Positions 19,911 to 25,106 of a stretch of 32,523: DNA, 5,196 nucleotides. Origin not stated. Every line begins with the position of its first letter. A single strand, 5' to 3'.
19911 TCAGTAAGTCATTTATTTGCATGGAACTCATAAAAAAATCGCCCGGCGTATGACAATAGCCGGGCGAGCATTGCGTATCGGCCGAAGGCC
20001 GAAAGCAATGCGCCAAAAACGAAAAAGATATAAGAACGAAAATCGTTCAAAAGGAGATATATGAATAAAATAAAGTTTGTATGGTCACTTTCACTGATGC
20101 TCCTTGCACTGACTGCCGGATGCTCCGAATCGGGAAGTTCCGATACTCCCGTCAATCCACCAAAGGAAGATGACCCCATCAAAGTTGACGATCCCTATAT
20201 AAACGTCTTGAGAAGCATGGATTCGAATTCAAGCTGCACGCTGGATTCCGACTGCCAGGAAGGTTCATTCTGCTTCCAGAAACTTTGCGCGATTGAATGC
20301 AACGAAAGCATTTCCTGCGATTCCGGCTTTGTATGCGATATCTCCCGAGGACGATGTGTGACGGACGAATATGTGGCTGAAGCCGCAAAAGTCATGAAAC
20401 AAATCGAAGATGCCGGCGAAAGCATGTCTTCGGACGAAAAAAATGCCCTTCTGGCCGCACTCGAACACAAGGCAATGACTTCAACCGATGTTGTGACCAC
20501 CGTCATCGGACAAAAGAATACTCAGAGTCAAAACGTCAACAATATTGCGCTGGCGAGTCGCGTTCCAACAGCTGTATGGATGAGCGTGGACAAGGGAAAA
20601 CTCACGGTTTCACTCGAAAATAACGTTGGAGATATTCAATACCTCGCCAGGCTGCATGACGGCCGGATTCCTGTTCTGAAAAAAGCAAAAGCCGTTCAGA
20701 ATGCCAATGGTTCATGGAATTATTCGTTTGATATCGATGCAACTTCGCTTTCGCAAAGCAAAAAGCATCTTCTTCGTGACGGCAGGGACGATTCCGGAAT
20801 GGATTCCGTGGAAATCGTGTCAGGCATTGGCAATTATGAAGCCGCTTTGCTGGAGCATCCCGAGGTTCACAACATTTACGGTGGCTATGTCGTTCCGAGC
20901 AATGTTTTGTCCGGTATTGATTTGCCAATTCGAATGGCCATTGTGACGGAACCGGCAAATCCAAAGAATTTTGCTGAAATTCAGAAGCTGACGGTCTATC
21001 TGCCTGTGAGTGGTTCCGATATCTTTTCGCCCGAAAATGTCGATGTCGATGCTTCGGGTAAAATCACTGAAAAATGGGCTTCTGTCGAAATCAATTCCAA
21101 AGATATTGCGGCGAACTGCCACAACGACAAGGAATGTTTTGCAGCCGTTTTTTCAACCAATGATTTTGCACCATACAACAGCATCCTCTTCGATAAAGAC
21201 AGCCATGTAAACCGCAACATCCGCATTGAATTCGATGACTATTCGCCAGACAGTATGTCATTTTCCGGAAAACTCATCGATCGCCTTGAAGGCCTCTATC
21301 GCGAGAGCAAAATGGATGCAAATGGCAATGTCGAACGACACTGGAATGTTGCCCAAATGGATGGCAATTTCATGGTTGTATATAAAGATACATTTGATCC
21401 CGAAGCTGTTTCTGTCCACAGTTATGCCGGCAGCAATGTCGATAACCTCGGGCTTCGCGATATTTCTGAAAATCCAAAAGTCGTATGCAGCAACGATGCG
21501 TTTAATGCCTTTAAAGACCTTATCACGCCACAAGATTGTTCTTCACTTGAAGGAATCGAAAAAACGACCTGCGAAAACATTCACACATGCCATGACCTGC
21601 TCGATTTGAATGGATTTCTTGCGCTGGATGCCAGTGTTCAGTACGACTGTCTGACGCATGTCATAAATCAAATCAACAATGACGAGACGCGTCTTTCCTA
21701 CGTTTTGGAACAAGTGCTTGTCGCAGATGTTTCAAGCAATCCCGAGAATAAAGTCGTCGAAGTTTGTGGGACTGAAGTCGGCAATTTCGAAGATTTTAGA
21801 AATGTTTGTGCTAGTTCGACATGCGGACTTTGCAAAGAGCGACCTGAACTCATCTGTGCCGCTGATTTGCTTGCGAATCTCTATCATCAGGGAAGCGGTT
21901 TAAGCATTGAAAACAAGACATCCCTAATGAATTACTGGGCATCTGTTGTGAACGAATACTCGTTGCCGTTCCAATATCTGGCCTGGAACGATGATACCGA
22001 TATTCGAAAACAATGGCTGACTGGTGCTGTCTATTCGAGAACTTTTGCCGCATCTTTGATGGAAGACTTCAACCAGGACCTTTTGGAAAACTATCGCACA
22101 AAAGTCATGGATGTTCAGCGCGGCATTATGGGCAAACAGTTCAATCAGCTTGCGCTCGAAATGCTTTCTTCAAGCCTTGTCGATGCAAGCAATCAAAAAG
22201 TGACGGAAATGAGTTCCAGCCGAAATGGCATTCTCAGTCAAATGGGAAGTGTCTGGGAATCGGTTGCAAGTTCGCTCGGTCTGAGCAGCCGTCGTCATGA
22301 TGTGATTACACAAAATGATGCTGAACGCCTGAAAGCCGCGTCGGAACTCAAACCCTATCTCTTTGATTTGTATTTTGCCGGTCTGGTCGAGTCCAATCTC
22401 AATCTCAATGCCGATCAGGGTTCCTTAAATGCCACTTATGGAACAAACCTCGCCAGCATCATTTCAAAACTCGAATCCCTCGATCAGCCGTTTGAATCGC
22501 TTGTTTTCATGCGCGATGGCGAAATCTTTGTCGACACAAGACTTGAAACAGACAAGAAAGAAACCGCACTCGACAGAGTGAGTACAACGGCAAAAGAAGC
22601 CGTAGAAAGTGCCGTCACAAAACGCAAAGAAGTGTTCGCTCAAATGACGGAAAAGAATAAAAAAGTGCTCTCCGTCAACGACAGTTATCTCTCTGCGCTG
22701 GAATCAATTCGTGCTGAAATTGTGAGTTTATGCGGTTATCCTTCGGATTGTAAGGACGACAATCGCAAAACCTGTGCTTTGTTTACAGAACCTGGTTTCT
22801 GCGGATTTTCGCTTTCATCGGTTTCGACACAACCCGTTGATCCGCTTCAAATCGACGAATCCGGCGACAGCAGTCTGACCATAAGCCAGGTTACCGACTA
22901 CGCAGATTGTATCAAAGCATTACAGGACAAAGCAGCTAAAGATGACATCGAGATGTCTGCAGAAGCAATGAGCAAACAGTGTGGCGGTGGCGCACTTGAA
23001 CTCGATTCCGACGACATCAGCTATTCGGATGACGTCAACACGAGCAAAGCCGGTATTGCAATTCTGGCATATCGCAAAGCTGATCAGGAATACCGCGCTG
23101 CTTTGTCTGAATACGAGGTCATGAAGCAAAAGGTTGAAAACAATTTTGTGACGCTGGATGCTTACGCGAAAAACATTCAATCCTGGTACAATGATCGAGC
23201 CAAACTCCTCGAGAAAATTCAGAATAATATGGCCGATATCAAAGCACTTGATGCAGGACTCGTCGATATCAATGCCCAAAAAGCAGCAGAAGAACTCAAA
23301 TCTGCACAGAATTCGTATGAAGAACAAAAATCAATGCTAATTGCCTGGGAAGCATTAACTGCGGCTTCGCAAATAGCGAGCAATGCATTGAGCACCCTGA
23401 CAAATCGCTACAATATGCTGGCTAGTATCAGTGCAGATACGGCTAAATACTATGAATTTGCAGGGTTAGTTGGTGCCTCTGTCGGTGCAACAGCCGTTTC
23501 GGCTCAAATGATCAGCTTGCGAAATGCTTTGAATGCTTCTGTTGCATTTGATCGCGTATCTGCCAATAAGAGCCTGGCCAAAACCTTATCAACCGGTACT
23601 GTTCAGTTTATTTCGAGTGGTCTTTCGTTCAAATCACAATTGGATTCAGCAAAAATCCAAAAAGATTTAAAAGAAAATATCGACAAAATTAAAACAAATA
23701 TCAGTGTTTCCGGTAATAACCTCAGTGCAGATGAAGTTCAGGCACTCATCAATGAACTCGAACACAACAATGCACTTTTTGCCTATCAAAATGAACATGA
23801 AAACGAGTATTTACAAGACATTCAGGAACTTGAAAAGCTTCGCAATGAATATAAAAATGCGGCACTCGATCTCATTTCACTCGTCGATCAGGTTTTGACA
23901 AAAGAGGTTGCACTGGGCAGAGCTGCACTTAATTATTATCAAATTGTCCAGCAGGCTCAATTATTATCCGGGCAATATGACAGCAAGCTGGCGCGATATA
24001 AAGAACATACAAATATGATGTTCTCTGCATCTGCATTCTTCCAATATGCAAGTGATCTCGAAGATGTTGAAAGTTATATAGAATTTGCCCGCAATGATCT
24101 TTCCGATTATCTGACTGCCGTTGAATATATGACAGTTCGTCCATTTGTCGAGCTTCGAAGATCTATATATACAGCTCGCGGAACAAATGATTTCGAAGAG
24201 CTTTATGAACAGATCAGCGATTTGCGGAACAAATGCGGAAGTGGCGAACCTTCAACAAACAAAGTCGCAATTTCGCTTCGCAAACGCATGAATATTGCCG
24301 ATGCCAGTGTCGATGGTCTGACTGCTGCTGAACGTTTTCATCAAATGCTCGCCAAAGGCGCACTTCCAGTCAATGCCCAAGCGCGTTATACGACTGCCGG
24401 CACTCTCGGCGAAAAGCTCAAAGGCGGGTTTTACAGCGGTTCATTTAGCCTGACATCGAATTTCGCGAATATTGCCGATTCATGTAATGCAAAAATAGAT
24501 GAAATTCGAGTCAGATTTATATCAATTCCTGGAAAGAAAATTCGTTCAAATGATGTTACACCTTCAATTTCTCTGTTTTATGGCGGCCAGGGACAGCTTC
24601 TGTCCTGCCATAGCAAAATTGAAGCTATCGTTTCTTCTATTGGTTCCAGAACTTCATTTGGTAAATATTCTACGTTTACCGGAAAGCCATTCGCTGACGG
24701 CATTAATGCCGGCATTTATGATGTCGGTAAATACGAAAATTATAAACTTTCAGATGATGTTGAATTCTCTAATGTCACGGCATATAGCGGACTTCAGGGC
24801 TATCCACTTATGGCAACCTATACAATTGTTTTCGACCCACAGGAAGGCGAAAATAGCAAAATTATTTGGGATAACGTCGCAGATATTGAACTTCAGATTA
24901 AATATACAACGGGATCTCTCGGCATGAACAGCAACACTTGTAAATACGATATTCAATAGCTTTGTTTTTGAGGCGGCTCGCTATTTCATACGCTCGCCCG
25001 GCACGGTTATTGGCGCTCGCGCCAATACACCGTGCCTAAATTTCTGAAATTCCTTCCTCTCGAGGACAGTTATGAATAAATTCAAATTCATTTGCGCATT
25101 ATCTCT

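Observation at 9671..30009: Tandem array of four giant, non-repetitive paralogous lipoproteins with no recognisable family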

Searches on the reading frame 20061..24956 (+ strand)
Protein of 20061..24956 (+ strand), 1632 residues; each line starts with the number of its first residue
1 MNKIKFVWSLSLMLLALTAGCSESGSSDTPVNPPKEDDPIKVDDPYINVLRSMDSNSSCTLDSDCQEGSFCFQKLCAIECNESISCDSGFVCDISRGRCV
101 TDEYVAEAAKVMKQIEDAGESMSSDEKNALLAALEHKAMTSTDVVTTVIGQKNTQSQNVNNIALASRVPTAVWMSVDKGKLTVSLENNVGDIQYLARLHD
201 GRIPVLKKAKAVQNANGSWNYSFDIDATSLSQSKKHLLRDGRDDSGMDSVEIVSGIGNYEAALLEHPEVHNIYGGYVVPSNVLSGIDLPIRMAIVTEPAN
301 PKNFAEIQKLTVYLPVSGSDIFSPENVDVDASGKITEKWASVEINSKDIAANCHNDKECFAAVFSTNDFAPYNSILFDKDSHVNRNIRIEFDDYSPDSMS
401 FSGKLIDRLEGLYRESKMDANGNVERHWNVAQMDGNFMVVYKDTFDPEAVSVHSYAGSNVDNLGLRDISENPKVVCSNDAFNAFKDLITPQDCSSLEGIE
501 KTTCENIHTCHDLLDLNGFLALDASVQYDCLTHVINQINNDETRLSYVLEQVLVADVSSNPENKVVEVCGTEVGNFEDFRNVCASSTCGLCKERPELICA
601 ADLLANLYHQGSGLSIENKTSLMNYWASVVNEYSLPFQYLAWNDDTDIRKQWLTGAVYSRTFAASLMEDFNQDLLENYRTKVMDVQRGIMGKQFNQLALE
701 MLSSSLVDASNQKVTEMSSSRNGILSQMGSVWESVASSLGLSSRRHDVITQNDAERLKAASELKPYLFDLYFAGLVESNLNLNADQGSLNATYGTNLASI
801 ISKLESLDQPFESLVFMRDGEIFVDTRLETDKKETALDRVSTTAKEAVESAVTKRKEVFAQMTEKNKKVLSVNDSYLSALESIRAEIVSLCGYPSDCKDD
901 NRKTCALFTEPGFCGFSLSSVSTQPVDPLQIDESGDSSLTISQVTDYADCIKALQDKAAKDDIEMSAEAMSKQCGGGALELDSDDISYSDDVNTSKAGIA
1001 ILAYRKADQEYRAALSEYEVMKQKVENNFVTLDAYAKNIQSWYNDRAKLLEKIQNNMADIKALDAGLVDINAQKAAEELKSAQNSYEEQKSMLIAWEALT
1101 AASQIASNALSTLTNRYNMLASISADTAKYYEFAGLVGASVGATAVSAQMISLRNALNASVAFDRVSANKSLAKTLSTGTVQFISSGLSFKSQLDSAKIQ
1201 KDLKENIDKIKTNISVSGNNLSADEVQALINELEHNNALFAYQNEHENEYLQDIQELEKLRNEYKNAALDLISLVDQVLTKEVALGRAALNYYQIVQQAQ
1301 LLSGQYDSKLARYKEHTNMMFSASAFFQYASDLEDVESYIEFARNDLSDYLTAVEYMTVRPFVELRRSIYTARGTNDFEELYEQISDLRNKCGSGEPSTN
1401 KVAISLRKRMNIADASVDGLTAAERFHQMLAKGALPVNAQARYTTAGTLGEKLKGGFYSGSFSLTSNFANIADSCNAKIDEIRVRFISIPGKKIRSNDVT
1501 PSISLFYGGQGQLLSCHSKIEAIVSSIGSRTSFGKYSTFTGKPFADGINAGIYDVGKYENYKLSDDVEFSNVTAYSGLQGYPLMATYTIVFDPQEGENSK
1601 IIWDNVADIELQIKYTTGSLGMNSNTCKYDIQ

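Call 7: search_protein_families(library=pfam, proteins=[window:20061-24956:+], max_evalue=1)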
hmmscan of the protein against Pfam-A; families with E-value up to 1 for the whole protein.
window:20061-24956:+ (1632 aa): 2 families
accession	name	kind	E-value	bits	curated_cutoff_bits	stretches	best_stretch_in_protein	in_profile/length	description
PF11074.14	DUF2779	-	0.082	13.6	23.3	1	1217-1277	49-113/126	Domain of unknown function(DUF2779)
PF11887.13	Mce4_CUP1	-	0.16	12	32.6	1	1231-1283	61-113/222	Cholesterol uptake porter CUP1 of Mce4, putative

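Call 10: search_protein_families(library=ncbifam, proteins=[window:20061-24956:+], max_evalue=0.1)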
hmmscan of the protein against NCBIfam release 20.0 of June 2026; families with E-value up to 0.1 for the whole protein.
window:20061-24956:+ (1632 aa): 0 families

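Call 23: find_homologous_proteins(query=A2, max_evalue=0.001)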
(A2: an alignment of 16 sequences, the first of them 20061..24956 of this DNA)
Query A2 (16 sequences) (1632 aa, profile of the alignment): 12 proteins with E <= 0.001 among 8000 candidates.
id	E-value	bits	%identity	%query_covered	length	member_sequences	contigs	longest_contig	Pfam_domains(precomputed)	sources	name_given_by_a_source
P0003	0.0e+0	2381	100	100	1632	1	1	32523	-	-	-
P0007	0.0e+0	2376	45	100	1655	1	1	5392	-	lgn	-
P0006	0.0e+0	2356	74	100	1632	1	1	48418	-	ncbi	-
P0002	0.0e+0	2311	43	100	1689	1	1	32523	-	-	-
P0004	0.0e+0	2309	43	100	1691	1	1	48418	-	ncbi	-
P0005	0.0e+0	2281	42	100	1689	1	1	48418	-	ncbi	-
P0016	0.0e+0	2265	47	100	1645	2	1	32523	-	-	-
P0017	0.0e+0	2255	47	98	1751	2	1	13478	-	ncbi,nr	ncbi:MAG: hypothetical protein J6A01_08535 [Proteobacteria bacterium]|nr:hypothetical protein [Pseud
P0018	0.0e+0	2095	45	100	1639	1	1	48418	-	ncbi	-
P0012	0.0e+0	2028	40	96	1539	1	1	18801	-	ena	-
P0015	0.0e+0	1268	22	98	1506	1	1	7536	-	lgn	-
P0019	0.0e+0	1199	29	99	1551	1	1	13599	-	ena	-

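Call 27: find_encoding_contigs(protein=P0019, flank=10000, max_places=2)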
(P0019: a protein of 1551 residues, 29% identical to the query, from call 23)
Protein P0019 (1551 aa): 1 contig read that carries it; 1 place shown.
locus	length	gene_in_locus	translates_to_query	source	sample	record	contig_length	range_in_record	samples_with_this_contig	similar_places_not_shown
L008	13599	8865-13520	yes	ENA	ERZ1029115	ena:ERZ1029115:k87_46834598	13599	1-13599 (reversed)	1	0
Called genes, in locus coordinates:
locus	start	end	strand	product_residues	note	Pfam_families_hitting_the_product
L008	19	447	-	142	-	PF24585:YunG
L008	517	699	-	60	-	-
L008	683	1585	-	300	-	PF00892:EamA, PF03151:TPT (weak), PF00892:EamA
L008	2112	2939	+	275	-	-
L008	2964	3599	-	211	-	PF00132:Hexapep, PF14602:Hexapep_2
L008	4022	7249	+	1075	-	PF08487:VIT (faint)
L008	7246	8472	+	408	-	-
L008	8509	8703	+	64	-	-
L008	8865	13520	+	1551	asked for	-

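Call 38: search_protein_families(library=padloc, proteins=[window:20061-24956:+], max_evalue=0.01)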
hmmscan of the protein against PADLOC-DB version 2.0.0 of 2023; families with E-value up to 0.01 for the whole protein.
window:20061-24956:+ (1632 aa): 0 families

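Call 39: search_protein_families(library=phrogs, proteins=[window:20061-24956:+], max_evalue=0.01)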
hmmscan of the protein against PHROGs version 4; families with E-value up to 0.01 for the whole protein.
window:20061-24956:+ (1632 aa): 1 family
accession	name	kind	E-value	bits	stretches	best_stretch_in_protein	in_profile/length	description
phrog_10236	-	unknown function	0.0016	19.4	0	639-686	28-71/91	-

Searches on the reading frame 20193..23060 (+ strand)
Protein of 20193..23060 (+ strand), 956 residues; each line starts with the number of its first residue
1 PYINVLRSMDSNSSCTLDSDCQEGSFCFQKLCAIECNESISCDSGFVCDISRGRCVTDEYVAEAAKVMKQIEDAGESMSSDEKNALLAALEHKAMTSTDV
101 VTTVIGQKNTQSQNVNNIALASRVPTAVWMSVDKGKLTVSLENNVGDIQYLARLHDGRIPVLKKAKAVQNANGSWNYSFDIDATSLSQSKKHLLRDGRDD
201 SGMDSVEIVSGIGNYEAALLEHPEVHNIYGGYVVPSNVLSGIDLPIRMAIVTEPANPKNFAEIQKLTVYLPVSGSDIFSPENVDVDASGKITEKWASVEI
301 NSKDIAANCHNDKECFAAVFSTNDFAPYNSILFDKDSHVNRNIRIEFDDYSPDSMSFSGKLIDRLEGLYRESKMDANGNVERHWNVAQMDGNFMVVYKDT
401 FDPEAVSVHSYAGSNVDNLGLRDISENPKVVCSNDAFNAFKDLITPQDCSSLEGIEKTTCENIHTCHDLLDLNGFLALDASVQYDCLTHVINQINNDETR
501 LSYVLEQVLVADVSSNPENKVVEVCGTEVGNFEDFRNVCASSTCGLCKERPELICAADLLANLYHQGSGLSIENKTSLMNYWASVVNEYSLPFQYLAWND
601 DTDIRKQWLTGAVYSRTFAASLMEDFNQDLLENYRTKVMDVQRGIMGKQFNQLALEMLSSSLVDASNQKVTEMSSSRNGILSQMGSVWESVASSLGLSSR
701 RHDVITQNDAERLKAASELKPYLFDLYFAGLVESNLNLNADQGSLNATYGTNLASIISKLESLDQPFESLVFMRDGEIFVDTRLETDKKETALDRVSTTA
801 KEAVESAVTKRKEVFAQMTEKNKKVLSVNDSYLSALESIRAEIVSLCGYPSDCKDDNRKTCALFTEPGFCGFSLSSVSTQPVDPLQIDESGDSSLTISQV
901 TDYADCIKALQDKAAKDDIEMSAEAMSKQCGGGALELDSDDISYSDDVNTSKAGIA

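Call 43: predict_structure(alignment_id=A4)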
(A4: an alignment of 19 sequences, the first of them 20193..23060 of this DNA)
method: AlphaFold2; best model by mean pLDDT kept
length: 956 residues; sequences in the alignment: 19
mean_pLDDT: 75.7   pTM: 0.60
mean pLDDT of the five models: 75.7, 75.2, 73.5, 72.6, 72.4
residues with pLDDT >= 90: 90; 70-90: 592; 50-70: 187; < 50: 87
segments of 3 or more residues with pLDDT < 50: 1-8, 197-201, 613-619, 665-668, 775-786, 865-873, 890-901, 933-956
pLDDT, mean of each block of 10 residues (from residue 1): 42 78 86 88 85 85 82 80 79 82 84 86 76 72 89 77 89 88 65 50 74 81 85 85 88 87 90 85 80 86 80 86 82 81 91 88 90 72 87 92 84 58 77 86 84 86 87 88 89 85 83 61 79 81 80 89 81 85 90 87 77 48 73 89 88 84 51 77 83 87 79 83 87 77 60 79 72 47 48 59 70 68 59 62 62 62 50 53 50 46 64 71 66 42 41 42
secondary structure, 60 per line:
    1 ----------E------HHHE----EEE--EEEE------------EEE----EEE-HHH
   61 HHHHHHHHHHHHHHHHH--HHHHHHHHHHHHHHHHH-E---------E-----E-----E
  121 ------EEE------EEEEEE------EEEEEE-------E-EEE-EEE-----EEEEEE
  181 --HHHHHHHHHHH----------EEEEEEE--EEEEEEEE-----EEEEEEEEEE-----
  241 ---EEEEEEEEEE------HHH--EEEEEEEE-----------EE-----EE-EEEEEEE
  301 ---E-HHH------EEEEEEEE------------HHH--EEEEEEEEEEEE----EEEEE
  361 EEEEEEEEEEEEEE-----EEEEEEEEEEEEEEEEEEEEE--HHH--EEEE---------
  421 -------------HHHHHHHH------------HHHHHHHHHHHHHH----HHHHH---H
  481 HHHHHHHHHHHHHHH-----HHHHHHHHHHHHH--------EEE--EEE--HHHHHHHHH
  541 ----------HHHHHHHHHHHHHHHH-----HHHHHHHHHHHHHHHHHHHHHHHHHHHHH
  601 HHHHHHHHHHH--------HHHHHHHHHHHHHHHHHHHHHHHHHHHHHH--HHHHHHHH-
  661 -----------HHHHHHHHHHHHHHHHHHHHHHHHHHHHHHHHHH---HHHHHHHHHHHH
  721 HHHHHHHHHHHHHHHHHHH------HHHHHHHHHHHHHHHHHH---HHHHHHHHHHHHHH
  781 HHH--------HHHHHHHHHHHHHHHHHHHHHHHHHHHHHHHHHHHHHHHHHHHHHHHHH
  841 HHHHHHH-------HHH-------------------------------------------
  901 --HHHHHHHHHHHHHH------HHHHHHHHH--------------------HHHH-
elements in order (helices of 4 or more, strands of 3 or more residues): E26-28 E31-34 E47-49 E54-56 H58-77 H80-96 E127-129 E136-141 E148-153 E163-165 E167-169 E175-180 H183-193 E204-210 E213-220 E226-235 E244-253 E265-272 E294-300 E315-322 E340-351 E356-374 E380-400 E408-411 H434-441 H454-467 H472-476 H480-495 H501-513 E522-524 E527-529 H532-540 H551-566 H572-611 H620-649 H652-659 H672-705 H709-739 H746-763 H767-783 H792-847 H903-916 H923-931 H952-955
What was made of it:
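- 20226..20360 (+): Paralog 3: 8-Cys knot module (aa 56-100). The same module type (DUF7107-like) occurs in the Cys-rich giant neighbours at other loci. The model shows small beta hairpins (call 43).
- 20568..21425 (+): Paralog 3: beta-sandwich region (aa ~171-455). It contains the conserved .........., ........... and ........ blocks. This is a candidate receptor-binding or shell part with no significant structural match. AF2 N-terminal model, pLDDT mostly 80-90 (call 43).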

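Call 47: fold_search(model_id=the predicted structure, library=pdb)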
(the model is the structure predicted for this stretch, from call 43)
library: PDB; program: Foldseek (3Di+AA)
matches with E <= 10: 879; with E <= 0.001: 0
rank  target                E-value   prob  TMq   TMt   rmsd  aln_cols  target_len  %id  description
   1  9mg8_B                6.4e-03  0.98  0.15  0.30  14.1       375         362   13  Crystal Structure of b-iTHR-110 (released 2025-12-17)
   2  9fx3_A                1.5e-02  0.13  0.08  0.07  31.8       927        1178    8  Structure of active human CD109 (released 2025-03-19)
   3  6vfk_B                2.7e-02  0.89  0.12  0.29  17.3       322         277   10  De novo designed tetrahedral nanoparticle T33_dn10 displaying 4 copies of BG505-SOSIP trimer on the surface (released 2020-07-22)
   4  9fx2                  2.9e-02  0.13  0.08  0.07  30.9       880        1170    8  Structure of methylamine activated CD109 (released 2025-03-19)
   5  6j3y_O                3.2e-02  0.66  0.08  0.26  16.9       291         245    8  Structure of C2S2-type PSII-FCPII supercomplex from diatom (released 2019-08-07)
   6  8xr6_O                4.0e-02  0.18  0.06  0.17  24.6       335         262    8  Cryo-EM structure of cryptophyte photosystem II (released 2024-06-19)
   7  9is4_O                4.6e-02  0.69  0.08  0.27  14.5       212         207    7  Cryo-EM structure of a TEF30-associated intermediate C2S-type PSII-LHCII supercomplex from Chlamydomonas reinhardtii (released 2025-05-21)
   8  8iwh_O                5.1e-02  0.72  0.08  0.27  16.4       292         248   10  Structure and characteristics of a photosystem II supercomplex containing monomeric LHCX and dimeric FCPII antennae fr (released 2023-10-25)
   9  3kzi_O                6.4e-02  0.38  0.07  0.22  16.1       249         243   10  Crystal Structure of Monomeric Form of Cyanobacterial Photosystem II (released 2010-06-16)
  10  8z9d_Oo               7.0e-02  0.57  0.07  0.26  16.3       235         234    9  cryo-EM structure of PSII-LHCII megacomplex from spinach (released 2024-11-13)
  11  7pnk_O                7.6e-02  0.15  0.06  0.19  25.2       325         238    8  Unstacked compact Dunaliella PSII (released 2022-08-17)
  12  8dit_C                7.6e-02  0.04  0.06  0.07  35.4       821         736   10  Cryo-EM structure of a HOPS core complex containing Vps33, Vps16, and Vps18 (released 2022-08-31)
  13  8bd3_O                8.0e-02  0.77  0.09  0.28  14.0       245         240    6  Cryo-EM structure of the Photosystem II - LHCII supercomplex from Chlorella ohadi (released 2023-08-09)
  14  7pi0_O                8.0e-02  0.16  0.06  0.18  25.0       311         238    7  Unstacked compact Dunaliella PSII (released 2022-08-17)
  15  8c29_O                8.4e-02  0.80  0.09  0.33  13.9       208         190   10  Cryo-EM structure of photosystem II C2S2 supercomplex from Norway spruce (Picea abies) at 2.8 Angstrom resolution (released 2023-07-26)
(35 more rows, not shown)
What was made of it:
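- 20568..21425 (+): Foldseek against the PDB finds nothing with E below 1e-3 (call 47).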
